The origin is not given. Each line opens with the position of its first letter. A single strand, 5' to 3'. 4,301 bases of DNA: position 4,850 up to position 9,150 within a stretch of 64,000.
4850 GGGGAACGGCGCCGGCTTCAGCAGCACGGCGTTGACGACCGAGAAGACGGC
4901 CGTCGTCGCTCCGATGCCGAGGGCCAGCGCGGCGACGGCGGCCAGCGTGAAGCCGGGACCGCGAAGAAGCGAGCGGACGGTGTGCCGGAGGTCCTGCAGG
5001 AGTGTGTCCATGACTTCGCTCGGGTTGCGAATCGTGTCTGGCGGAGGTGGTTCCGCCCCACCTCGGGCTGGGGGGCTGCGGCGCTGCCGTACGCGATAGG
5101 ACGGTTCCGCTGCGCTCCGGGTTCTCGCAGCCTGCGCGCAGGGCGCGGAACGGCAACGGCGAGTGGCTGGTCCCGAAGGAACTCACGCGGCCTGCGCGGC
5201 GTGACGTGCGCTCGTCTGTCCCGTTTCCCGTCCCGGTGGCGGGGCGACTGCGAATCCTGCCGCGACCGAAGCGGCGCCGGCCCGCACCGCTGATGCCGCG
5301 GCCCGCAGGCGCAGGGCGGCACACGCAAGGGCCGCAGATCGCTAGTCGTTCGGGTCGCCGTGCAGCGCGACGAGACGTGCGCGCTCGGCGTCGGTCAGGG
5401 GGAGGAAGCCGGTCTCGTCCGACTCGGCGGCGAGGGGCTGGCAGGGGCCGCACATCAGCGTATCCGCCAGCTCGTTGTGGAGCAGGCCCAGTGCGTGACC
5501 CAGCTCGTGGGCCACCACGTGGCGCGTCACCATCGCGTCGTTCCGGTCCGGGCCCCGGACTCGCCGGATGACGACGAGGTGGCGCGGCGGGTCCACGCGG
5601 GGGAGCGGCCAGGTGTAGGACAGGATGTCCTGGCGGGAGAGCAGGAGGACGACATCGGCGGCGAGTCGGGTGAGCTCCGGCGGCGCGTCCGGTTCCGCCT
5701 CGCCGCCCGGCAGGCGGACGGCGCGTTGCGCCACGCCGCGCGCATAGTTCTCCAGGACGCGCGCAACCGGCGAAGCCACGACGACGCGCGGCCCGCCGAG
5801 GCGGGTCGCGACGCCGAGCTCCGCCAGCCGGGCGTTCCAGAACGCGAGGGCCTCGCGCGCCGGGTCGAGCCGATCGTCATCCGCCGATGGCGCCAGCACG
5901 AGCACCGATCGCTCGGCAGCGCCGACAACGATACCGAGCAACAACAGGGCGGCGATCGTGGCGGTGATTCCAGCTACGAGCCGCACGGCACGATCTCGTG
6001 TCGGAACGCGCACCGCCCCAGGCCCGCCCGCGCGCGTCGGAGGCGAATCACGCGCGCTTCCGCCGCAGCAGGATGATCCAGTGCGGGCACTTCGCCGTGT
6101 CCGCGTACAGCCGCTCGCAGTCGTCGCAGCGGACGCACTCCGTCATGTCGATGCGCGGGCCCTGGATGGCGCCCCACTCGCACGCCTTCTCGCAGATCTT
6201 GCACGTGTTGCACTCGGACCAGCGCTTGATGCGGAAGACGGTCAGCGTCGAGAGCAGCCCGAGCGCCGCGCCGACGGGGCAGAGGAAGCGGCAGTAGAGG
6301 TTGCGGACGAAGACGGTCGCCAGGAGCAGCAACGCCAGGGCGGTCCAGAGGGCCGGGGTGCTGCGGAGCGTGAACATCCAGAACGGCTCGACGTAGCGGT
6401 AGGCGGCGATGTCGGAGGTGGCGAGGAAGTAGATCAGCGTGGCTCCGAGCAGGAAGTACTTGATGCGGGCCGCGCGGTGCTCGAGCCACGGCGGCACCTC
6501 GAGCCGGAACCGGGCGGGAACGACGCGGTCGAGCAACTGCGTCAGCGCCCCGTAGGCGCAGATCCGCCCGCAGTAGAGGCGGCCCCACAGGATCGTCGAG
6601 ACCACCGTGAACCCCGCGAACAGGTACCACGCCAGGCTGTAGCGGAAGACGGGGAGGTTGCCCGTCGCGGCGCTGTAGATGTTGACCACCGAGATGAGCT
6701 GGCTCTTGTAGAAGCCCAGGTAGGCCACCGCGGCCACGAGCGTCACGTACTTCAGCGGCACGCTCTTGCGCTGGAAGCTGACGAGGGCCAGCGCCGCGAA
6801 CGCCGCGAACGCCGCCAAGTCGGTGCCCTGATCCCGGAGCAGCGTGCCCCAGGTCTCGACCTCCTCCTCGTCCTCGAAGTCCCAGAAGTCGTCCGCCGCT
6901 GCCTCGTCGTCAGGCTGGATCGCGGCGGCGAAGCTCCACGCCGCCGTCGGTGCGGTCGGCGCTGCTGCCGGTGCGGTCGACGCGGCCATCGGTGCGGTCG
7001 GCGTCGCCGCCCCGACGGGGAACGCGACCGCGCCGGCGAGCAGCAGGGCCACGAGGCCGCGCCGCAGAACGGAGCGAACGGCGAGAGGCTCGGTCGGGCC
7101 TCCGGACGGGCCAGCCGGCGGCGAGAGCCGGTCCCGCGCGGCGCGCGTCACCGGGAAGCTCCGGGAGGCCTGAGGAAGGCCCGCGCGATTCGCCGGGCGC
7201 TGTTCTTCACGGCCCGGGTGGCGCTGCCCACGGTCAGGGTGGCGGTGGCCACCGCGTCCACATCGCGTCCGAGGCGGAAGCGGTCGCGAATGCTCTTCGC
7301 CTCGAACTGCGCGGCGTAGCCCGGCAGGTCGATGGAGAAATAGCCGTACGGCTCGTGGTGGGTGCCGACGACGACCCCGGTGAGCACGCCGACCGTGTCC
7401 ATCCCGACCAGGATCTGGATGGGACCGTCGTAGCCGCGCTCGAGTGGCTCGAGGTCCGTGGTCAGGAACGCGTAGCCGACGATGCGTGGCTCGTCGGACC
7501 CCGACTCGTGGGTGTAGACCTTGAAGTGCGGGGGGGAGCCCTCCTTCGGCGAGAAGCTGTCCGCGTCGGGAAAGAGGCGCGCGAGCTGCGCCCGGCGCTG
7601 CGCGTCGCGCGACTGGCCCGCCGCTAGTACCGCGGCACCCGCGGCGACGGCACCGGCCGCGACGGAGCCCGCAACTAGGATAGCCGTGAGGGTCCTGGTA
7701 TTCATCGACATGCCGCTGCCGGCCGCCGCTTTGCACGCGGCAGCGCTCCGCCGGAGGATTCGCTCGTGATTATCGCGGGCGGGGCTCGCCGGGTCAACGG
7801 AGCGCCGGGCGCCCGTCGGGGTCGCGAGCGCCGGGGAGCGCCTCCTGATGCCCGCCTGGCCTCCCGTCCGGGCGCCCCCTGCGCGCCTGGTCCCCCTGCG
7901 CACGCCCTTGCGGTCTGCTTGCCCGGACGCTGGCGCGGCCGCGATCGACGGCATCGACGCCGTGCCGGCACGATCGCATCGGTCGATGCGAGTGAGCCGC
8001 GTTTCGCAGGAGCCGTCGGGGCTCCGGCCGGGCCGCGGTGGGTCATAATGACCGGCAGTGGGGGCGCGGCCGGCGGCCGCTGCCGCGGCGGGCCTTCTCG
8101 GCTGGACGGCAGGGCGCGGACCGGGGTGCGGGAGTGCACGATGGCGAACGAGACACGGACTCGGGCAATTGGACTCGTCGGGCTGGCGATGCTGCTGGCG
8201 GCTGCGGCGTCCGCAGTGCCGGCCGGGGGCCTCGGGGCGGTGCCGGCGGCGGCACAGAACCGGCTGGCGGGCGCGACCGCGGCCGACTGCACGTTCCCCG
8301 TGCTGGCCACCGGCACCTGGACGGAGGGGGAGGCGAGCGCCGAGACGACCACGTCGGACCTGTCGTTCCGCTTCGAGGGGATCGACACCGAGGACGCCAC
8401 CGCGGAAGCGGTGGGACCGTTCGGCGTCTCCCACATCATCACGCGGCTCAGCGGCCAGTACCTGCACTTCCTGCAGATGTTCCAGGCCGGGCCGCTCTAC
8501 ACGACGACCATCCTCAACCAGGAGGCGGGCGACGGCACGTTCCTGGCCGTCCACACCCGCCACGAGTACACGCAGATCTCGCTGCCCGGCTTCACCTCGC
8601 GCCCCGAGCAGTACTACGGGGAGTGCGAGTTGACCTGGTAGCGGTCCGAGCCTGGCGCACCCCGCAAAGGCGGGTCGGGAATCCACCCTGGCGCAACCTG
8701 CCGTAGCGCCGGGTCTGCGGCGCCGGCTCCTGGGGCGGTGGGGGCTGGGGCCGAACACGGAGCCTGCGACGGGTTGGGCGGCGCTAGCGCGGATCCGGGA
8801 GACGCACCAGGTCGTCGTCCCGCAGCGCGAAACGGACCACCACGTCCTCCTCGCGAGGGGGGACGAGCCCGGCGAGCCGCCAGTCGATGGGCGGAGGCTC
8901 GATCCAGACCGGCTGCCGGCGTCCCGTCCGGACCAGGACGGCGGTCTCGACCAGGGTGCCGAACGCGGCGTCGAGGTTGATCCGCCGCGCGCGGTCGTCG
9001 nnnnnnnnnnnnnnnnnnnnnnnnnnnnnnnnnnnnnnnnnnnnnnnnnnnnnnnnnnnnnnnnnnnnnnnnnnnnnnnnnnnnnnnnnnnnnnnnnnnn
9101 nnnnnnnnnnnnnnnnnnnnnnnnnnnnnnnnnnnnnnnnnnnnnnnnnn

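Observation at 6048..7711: Split NosR-like module (FMN-binding protein + NapH-type 4Fe-4S membrane protein) with GTGA coupling, followed by a metzincin and with no nos/nap genes nearby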

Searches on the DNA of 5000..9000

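Call 70: search_rna_families(source=window, start=5000, end=9000, threshold=evalue, max_evalue=1)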
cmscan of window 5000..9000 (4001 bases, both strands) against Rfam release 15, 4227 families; matches with E-value up to 1: 0.
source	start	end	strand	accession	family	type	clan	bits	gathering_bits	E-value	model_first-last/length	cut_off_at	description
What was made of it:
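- Tried and rejected: Rfam scan of 5000-9000: no match (call 70).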

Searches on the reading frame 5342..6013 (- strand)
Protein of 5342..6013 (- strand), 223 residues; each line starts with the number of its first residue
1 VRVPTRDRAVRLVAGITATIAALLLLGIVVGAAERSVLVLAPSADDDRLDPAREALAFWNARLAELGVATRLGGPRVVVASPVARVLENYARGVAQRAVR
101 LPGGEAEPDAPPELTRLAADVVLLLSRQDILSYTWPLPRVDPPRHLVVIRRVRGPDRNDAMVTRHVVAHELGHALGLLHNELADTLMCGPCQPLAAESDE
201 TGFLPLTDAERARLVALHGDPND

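Call 6: search_protein_families(library=pfam, proteins=[window:5342-6013:-], max_evalue=0.1)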
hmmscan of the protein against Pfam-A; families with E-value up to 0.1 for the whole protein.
window:5342-6013:- (223 aa): 8 families
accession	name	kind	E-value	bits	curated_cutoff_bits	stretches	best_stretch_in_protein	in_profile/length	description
PF00413.30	Peptidase_M10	-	3.6e-05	24.1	24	1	158-189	103-134/159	Matrixin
PF16313.11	DUF4953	-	0.00067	19.4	24.2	1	163-183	13-33/316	Met-zincin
PF12388.14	Peptidase_M57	-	0.001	19.3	21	1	157-189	127-160/212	Dual-action HEIGH metallo-peptidase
PF13688.12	Reprolysin_5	-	0.0092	16.7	27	1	162-185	140-163/196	Metallo-peptidase family M12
PF13574.12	Reprolysin_2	-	0.025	14.9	27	1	163-197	125-159/195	Metallo-peptidase family M12B Reprolysin-like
PF13582.12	Reprolysin_3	-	0.032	15.2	22.4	1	162-179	105-122/123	Metallo-peptidase family M12B Reprolysin-like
PF13583.11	Reprolysin_4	-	0.042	14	22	1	165-180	137-152/203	Metallo-peptidase family M12B Reprolysin-like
PF01400.30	Astacin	-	0.062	13.4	22.5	1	164-181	79-96/189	Astacin (Peptidase family M12A)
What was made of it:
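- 5342..6013 (-): Membrane-anchored metzincin-like protein (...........). It is probably co-transcribed here but is a lineage-specific neighbour, not a conserved part of the module. Borderline Pfam Peptidase_M10 match, 24.1 bits against a cut-off of 24 (call 6).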

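Call 7: search_protein_families(library=ncbifam, proteins=[window:5342-6013:-], max_evalue=0.1)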
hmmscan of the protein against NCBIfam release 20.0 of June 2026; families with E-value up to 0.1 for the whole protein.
window:5342-6013:- (223 aa): 2 families
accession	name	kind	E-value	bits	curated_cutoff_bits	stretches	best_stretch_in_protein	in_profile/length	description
NF038115.1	SVAGG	subfamily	0.025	13.6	150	1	160-189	171-208/407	SVAGG family GlyGly-CTERM protein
NF033823.0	archmetzin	subfamily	0.035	14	145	1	163-183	122-142/170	archaemetzincin family Zn-dependent metalloprotease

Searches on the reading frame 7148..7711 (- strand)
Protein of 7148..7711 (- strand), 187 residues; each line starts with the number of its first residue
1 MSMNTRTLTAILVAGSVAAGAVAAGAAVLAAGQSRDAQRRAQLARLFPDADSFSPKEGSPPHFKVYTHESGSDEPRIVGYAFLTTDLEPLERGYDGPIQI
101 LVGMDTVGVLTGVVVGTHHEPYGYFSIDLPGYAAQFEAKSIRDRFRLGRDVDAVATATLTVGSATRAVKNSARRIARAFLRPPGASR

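Call 6: search_protein_families(library=pfam, proteins=[window:7148-7711:-], max_evalue=0.1)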
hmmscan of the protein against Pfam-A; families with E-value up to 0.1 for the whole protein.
window:7148-7711:- (187 aa): 1 family
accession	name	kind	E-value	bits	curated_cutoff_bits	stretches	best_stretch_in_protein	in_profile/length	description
PF04205.19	FMN_bind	-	3.3e-09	37.7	22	1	93-171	1-75/77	FMN-binding domain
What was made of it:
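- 7148..7711 (-): FMN-binding subunit, 187 aa. One N-terminal hydrophobic helix (residues 11-29) is followed by an RnfG/NosR-N-type FMN_bind domain. Pfam FMN_bind E 3.3e-9 (call 6).
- Checked: FMN gene: minus-strand ORF 7148-7711 (187 aa, ATG 7711-7709, TGA 7150-7148) matches Pfam FMN_bind (E 3.3e-9, 37.7 bits against a cut-off of 22; call 6).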

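Call 7: search_protein_families(library=ncbifam, proteins=[window:7148-7711:-], max_evalue=0.1)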
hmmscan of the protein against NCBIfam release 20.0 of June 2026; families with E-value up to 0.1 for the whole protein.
window:7148-7711:- (187 aa): 5 families
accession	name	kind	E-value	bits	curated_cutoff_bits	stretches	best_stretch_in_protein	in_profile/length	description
NF046105.1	TransRegNosR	equivalog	1.9e-14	52.9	1000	1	31-177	9-159/680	transcriptional regulator NosR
NF045876.1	RnfG_DVU2794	exception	4.3e-09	36.1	205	1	87-172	87-176/190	RnfABCDGE type electron transport complex subunit G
NF041840.1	rnfG_Methano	equivalog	2.2e-06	27.4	230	1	34-172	40-181/189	Rnf electron transport complex subunit RnfG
TIGR01947.1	rnfG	subfamily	2.4e-05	24.5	102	1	91-173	91-183/187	RnfABCDGE type electron transport complex subunit G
NF002519.0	PRK01908.1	equivalog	0.00021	21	178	1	93-172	100-189/209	electron transport complex subunit RsxG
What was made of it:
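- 7148..7711 (-): NCBIfam NosR positions 9-159 at 52.9 bits; RnfG models 24-36 bits, all below cut-off (call 7).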

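Call 37: search_solved_structures(query=window:7148-7711:-, max_evalue=0.01, show_alignments=3)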
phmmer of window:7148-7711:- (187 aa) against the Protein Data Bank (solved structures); distinct sequences matched with E-value up to 0.01: 2.
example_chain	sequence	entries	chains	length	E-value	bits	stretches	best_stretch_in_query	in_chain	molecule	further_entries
7zc6_G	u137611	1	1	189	0.00027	24.2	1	13-168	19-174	RnfG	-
9eri_G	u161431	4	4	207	0.0038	20.5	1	71-146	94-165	Na(+)-translocating ferredoxin:NAD(+) oxidoreductase complex subunit G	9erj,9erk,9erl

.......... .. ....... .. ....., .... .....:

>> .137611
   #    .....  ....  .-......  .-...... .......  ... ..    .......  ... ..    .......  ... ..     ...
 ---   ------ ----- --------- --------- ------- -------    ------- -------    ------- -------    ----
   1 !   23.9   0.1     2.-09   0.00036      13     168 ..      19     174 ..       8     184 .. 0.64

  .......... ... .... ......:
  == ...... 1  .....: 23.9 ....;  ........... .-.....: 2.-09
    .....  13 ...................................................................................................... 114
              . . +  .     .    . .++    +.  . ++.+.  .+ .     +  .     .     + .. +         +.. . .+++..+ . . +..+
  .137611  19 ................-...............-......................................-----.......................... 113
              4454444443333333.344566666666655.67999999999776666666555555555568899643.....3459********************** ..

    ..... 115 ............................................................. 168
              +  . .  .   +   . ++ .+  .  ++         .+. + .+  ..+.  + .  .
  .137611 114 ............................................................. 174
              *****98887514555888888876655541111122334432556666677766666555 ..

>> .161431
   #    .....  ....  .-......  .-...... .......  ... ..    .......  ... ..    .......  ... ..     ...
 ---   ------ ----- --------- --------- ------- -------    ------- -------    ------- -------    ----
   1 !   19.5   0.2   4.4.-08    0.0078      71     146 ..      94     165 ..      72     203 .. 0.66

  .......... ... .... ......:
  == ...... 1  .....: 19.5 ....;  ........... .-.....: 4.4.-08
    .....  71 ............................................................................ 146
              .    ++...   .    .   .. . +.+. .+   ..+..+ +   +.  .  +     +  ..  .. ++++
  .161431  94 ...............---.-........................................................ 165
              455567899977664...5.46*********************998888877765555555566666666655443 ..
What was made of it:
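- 7148..7711 (-): PDB RnfG 7zc6_G E 2.7e-4 (call 37).
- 7238..7258 (-): ApbE-type flavinylation motif variant DAVATAT. The predicted FMN-acceptor Thr158 has its codon at 7238-7240. It aligns with AITGAT of RnfG 7zc6_G (call 37).
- Domain assignments: calls 6, 7, 37.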
